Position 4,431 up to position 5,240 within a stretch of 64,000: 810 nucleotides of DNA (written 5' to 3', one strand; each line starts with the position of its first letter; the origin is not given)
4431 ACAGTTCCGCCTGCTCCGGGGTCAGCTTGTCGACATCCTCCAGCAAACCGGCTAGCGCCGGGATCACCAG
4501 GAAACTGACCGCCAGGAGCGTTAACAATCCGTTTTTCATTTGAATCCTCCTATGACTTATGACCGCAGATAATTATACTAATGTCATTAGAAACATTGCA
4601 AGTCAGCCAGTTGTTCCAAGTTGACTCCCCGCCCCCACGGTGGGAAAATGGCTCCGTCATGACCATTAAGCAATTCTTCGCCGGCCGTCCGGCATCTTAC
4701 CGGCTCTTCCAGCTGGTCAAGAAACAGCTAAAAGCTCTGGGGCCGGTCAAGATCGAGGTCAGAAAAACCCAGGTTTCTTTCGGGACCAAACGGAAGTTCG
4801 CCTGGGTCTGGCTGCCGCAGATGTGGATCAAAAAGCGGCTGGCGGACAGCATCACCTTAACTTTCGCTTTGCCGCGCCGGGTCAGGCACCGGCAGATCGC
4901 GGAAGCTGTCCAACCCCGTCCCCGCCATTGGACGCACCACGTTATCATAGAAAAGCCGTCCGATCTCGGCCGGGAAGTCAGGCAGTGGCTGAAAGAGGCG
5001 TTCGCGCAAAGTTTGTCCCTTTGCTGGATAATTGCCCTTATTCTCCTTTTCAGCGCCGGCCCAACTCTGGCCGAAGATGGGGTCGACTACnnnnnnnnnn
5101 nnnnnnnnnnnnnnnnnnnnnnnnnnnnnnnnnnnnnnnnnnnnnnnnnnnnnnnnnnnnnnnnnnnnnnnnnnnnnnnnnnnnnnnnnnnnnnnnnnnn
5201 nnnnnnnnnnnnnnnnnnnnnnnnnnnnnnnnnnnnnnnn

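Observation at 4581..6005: DUF5655 domain fused in frame to a signal-peptide/coiled-coil exported region with an internal start signal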

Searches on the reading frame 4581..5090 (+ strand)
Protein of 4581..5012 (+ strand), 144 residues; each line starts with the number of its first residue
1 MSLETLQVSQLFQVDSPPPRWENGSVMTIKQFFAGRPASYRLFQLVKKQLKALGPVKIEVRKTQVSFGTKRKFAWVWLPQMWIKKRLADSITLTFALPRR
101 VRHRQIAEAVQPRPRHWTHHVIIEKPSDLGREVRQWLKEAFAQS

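Call 13: find_homologous_proteins(query=window:4581-5012:+, max_evalue=0.001)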
Query window:4581-5012:+ (144 aa): 106 proteins with E <= 0.001 among 117 candidates.
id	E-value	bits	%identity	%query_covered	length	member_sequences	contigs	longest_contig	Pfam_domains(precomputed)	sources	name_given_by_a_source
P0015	1.8e-45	172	64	82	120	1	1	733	PF18899.6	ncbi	-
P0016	7.2e-45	170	64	79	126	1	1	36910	PF18899.6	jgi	jgi:predicted transport protein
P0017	1.1e-43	167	64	79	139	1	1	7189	PF18899.6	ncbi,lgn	-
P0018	1.5e-43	166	61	79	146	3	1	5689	PF18899.6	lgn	-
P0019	2.5e-43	165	60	82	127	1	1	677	PF18899.6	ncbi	-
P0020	6.7e-43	164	61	79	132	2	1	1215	PF18899.6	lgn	-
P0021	1.5e-42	163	62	79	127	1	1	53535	PF18899.6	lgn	-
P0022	1.6e-42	163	61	83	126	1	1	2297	PF18899.6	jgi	jgi:hypothetical protein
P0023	2.5e-42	162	61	81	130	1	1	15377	PF18899.6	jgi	jgi:hypothetical protein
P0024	5.5e-42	161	60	81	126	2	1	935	PF18899.6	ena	-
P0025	1.2e-41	160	62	79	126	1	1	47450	PF18899.6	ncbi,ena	-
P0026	2.3e-41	159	58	83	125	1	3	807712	PF18899.6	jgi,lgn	jgi:adenylate kinase family enzyme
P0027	2.7e-41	159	58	81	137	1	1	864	PF18899.6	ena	-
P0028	5.1e-41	158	61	79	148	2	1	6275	PF18899.6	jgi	jgi:hypothetical protein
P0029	7.1e-41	158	61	81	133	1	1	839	PF18899.6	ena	-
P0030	1.2e-40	157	60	81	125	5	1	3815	PF18899.6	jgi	jgi:hypothetical protein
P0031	1.2e-40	157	59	81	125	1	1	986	PF18899.6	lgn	-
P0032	1.7e-40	156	58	84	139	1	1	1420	PF18899.6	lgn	-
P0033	1.8e-40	156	59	81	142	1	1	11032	PF18899.6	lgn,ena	-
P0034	8.6e-40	154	60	81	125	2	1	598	PF18899.6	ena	-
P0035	8.7e-40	154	60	79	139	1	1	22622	PF18899.6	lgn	-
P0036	9.8e-40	154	59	79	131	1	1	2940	PF18899.6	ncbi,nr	ncbi:MAG TPA: DUF5655 domain-containing protein [Clostridiaceae bacterium]|nr:DUF5655 domain-contain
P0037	1.2e-39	154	60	79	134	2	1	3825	PF18899.6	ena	-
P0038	1.2e-39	153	58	79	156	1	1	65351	PF18899.6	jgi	jgi:hypothetical protein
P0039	1.3e-39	153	57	81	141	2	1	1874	PF18899.6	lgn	-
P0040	1.3e-39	153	58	80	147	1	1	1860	PF18899.6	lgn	-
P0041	1.7e-39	153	60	81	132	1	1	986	PF18899.6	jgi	jgi:hypothetical protein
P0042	2.0e-39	153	58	87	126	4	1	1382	PF18899.6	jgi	-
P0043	2.3e-39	153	59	81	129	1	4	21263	PF18899.6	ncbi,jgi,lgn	jgi:hypothetical protein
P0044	2.6e-39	152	58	79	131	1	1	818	PF18899.6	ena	-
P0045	5.8e-39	151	56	79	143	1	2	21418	PF18899.6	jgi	jgi:hypothetical protein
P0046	5.9e-39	151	61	79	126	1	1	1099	PF18899.6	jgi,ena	-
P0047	7.9e-39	151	61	79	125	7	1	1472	PF18899.6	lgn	-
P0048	9.2e-39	151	60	79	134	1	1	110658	PF18899.6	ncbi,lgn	-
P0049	9.8e-39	151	55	84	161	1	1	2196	PF18899.6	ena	-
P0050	1.0e-38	151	59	80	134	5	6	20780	PF18899.6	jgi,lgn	jgi:hypothetical protein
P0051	1.6e-38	150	57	81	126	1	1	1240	PF18899.6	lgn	-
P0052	2.1e-38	150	56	81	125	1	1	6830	PF18899.6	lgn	-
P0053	2.3e-38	149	60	79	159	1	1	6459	PF18899.6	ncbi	-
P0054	2.3e-38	149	58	82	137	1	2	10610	PF18899.6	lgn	-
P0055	3.1e-38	149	58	81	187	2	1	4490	PF18899.6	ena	-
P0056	7.1e-38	148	58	79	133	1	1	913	PF18899.6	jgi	jgi:hypothetical protein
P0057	8.2e-38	148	61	79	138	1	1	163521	PF18899.6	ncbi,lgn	-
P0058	1.1e-37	147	57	79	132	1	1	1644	PF18899.6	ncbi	-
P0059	1.3e-37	147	58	78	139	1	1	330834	PF18899.6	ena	-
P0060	1.4e-37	147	59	81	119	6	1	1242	PF18899.6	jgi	jgi:hypothetical protein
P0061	1.6e-37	147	55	81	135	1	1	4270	PF18899.6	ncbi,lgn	-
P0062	2.2e-37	146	56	81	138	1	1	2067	PF18899.6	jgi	jgi:hypothetical protein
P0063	3.9e-37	145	57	81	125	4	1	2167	PF18899.6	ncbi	-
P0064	4.0e-37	145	57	81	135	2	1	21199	PF18899.6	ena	-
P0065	4.1e-37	145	55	81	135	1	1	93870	PF18899.6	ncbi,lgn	-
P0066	8.5e-37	144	62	73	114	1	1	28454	PF18899.6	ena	-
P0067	9.3e-37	144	55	83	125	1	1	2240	PF18899.6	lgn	-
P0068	9.5e-37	144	56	79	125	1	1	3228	PF18899.6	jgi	jgi:hypothetical protein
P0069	1.6e-36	143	57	81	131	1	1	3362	PF18899.6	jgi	jgi:hypothetical protein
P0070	1.9e-36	143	56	80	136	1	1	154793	PF18899.6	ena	-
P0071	2.4e-36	143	53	81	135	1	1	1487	PF18899.6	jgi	jgi:hypothetical protein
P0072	6.0e-36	142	56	79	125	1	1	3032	PF18899.6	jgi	jgi:hypothetical protein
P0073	7.1e-36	141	55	81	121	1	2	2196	PF18899.6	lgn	-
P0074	1.1e-35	141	56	81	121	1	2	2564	PF18899.6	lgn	-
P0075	1.9e-35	140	57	78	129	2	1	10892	PF18899.6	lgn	-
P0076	2.3e-35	140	51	81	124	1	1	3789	PF18899.6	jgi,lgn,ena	-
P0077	5.7e-35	138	50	81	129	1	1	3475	PF18899.6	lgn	-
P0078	6.6e-35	138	52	81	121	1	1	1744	PF18899.6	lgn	-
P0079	7.8e-35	138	52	81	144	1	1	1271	PF18899.6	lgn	-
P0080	1.1e-34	137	53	81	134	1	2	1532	PF18899.6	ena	-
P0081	3.0e-34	136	55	78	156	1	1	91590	PF18899.6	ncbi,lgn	-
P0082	3.4e-34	136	55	81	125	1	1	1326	PF18899.6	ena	-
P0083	3.5e-34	136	56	79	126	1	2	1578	PF18899.6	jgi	jgi:hypothetical protein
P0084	3.6e-34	136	54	81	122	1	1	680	PF18899.6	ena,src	-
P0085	4.0e-34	136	52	81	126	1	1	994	PF18899.6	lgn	-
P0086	6.7e-34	135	60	72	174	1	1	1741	PF18899.6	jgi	-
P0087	7.2e-34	135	52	78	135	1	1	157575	PF18899.6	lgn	-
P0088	1.3e-33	134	54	80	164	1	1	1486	PF18899.6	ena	-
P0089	1.4e-33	134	53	88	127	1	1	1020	PF18899.6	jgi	jgi:hypothetical protein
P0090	8.0e-33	131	50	85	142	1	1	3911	PF18899.6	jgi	jgi:hypothetical protein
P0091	1.3e-32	131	54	79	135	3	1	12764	PF18899.6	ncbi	-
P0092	1.8e-32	130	49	81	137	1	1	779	PF18899.6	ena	-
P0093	3.0e-32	130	65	62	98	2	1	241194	PF18899.6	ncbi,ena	-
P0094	4.2e-32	129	49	79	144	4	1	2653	PF18899.6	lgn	-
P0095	4.3e-32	129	51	79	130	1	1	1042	PF18899.6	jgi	jgi:hypothetical protein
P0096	5.2e-32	129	53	79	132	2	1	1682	PF18899.6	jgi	-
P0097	5.8e-32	129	47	82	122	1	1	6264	PF18899.6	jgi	jgi:hypothetical protein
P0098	2.1e-31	127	59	68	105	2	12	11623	PF18899.6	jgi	jgi:hypothetical protein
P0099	3.2e-31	126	52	79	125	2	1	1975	PF18899.6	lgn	-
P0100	3.5e-31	126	52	83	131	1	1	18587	PF18899.6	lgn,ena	-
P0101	3.8e-31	126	50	78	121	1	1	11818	PF18899.6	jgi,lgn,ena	-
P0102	4.4e-31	126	46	81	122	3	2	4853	PF18899.6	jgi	jgi:Domain of unknown function (DUF5655)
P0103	2.0e-30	124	52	76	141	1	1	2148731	PF18899.6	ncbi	ncbi:MAG: DUF5655 domain-containing protein [Dehalogenimonas sp.]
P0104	9.3e-30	121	52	74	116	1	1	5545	PF18899.6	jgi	jgi:hypothetical protein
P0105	3.9e-29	119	51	79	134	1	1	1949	PF18899.6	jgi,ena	-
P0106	6.6e-29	119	50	81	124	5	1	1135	PF18899.6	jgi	jgi:hypothetical protein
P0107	1.3e-28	118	45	85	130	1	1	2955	PF18899.6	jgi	jgi:hypothetical protein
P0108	3.8e-28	116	48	83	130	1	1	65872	PF18899.6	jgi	jgi:hypothetical protein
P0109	1.2e-27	115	51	71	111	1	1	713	PF18899.6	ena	-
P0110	1.5e-25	108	42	81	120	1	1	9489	PF18899.6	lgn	-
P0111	2.0e-25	107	52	69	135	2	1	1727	PF18899.6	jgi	jgi:hypothetical protein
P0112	4.0e-24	103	60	60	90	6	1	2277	PF18899.6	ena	-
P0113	4.4e-24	103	53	69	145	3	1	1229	PF18899.6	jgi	jgi:hypothetical protein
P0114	5.1e-24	103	46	81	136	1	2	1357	PF18899.6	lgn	-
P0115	1.0e-23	102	60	58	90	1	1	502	PF18899.6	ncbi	-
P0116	3.9e-23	100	47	81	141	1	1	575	PF18899.6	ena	-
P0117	1.2e-22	98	54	59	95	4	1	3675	PF18899.6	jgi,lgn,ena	-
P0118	3.2e-22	97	56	60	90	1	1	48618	PF18899.6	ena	-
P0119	1.5e-21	95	41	79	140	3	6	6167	PF18899.6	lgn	-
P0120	2.5e-17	81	59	51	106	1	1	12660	PF18899.6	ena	-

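Call 32: find_encoding_contigs(protein=P0016, flank=3000, max_places=2)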
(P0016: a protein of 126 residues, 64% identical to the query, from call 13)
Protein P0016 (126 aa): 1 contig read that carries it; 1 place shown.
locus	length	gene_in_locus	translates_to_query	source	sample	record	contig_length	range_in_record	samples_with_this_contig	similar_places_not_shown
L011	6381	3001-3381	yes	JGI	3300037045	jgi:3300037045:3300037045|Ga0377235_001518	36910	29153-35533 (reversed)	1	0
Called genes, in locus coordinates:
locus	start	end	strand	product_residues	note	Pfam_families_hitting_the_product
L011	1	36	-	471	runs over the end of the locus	?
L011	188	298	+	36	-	-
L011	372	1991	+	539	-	PF00890:FAD_binding_2 (weak), PF01266:DAO, PF01494:FAD_binding_3 (faint), PF01593:Amino_oxidase, PF01946:Thi4 (weak), PF03486:HI0933_like (faint), PF12831:FAD_oxidored (weak), PF13450:NAD_binding_8, +1 more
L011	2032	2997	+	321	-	PF01261:AP_endonuc_2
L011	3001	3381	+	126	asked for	PF18899:DUF5655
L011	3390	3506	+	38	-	-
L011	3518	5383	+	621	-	PF00890:FAD_binding_2 (weak), PF01134:GIDA (faint), PF01266:DAO (weak), PF01494:FAD_binding_3 (weak), PF01593:Amino_oxidase, PF01946:Thi4 (weak), PF13450:NAD_binding_8, PF14691:Fer4_20, +1 more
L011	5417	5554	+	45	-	-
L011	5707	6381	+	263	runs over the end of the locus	PF01522:Polysacc_deac_1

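Call 33: find_encoding_contigs(protein=P0026, flank=3000, max_places=2)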
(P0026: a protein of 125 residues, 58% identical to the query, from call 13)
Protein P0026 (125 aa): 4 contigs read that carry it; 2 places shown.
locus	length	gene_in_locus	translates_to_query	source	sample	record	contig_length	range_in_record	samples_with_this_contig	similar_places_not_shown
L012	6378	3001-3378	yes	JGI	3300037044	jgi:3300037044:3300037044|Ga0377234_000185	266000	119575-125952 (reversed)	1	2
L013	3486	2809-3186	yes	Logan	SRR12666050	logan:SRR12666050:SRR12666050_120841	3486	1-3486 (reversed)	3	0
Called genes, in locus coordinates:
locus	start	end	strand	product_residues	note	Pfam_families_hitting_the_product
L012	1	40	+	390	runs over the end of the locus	PF01702:TGT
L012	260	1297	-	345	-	-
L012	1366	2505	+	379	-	PF00465:Fe-ADH, PF13685:Fe-ADH_2 (weak), PF25137:ADH_Fe_C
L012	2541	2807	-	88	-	PF03692:CxxCxxCC (weak)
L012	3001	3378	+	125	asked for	PF18899:DUF5655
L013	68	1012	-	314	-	-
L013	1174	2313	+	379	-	PF00465:Fe-ADH, PF13685:Fe-ADH_2 (weak), PF25137:ADH_Fe_C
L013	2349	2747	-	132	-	PF03692:CxxCxxCC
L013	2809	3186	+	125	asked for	PF18899:DUF5655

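Call 42: search_solved_structures(query=A1, max_evalue=1)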
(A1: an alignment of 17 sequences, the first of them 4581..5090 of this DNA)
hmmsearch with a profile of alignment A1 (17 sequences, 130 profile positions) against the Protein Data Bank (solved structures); distinct sequences matched with E-value up to 1: 3.
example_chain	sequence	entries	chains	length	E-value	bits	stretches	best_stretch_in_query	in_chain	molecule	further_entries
8x0n_A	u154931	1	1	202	0.29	14.3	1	6-100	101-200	Heterogeneous nuclear ribonucleoprotein A1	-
4yoe_A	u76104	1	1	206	0.4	13.8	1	6-100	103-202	Heterogeneous nuclear ribonucleoprotein A1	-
5mpl_A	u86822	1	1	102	0.66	13.2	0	6-57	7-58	Heterogeneous nuclear ribonucleoprotein A1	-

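Call 58: predict_structure(alignment_id=A1)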
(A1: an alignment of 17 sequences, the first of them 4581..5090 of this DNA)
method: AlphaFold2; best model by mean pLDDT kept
length: 170 residues; sequences in the alignment: 17
mean_pLDDT: 81.2   pTM: 0.70
mean pLDDT of the five models: 81.2, 78.5, 76.6, 76.1, 75.7
residues with pLDDT >= 90: 82; 70-90: 45; 50-70: 26; < 50: 17
segments of 3 or more residues with pLDDT < 50: 3-14, 16-19
pLDDT, mean of each block of 10 residues (from residue 1): 43 45 76 92 96 93 85 84 75 95 95 93 96 96 81 75 63
secondary structure, 60 per line:
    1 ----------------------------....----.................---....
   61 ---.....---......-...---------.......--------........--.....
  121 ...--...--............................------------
elements in order: H29-32 H37-53 E57-60 E64-68 E72-77 E91-97 E106-113 E116-123 H131-158
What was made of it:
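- AlphaFold2 draws one continuous helix, aa 131-158, from the last DUF5655 helix into the hydrophobic segment (call 58).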

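Call 61: fold_search(model_id=the predicted structure, library=pdb)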
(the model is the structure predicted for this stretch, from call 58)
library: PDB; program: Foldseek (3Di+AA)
matches with E <= 10: 266; with E <= 0.001: 0
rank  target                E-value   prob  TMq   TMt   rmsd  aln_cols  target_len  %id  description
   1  3suz                  1.3e-01  0.10  0.16  0.11  15.9       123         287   12  Crystal structure of Rat Mint2 PPC (released 2012-07-11)
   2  3sv1_A                1.8e-01  0.12  0.17  0.17  15.3       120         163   13  Crystal structure of APP peptide bound rat Mint2 PARM (released 2012-07-11)
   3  4hs5_A                4.6e-01  0.35  0.23  0.35   6.5        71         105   11  Frataxin from Psychromonas ingrahamii as a model to study stability modulation within CyaY protein family (released 2013-03-13)
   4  2od0_A                5.2e-01  0.33  0.29  0.43   7.7       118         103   15  The crystal structure of gene product VP1028 from Vibrio parahaemolyticus (released 2007-01-23)
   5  2y7b                  5.5e-01  0.12  0.18  0.22  13.0       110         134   13  Crystal structure of the PH domain of human Actin-binding protein anillin ANLN (released 2011-03-30)
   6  3c6k_D                7.5e-01  0.11  0.19  0.11  14.3       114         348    5  Crystal structure of human spermine synthase in complex with spermidine and 5-methylthioadenosine (released 2008-02-19)
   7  1s28_A                9.0e-01  0.23  0.34  0.41   5.9       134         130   10  Crystal Structure of AvrPphF ORF1, the Chaperone for the Type III Effector AvrPphF ORF2 from P. syringae (released 2004-09-14)
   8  6edz_B                9.0e-01  0.07  0.22  0.09  11.9       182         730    9  Crystal structure of Mycobacterium tuberculosis ICL2 in complex with acetyl-CoA, form I (released 2019-08-14)
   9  5fmz_D                9.0e-01  0.06  0.17  0.06  14.0       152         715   10  Crystal structure of Influenza B polymerase with bound 5' vRNA (released 2016-01-13)
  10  4lp1_A                9.6e-01  0.23  0.23  0.34   6.6        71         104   11  Crystal structure of CyaY protein from Psychromonas ingrahamii in complex with Eu(III) (released 2014-07-16)
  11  4gf3_A                9.6e-01  0.16  0.29  0.36   7.5       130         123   13  Structure of a SycH-YopH Chaperone-Effector Complex (released 2013-03-27)
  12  5ifc                  9.6e-01  0.06  0.21  0.11  17.4       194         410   11  Crystal structure of polymerase acid protein (PA) from Influenza A virus, WILSON-SMITH/1933 (H1N1) bound to follow on fr (released 2017-02-22)
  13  8q3b_C                1.0e+00  0.06  0.19  0.11  14.1       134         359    7  The closed state of the ASFV apo-RNA polymerase (released 2024-02-14)
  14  6vu7_D                1.1e+00  0.16  0.29  0.34   7.5       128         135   10  Crystal structure of YbjN, a putative transcription regulator from E. coli (released 2020-03-11)
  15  3dxd_A                1.2e+00  0.07  0.17  0.20  13.1       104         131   10  Crystal structure of the intracellular domain of human APP (T668E mutant) in complex with Fe65-PTB2 (released 2008-09-16)
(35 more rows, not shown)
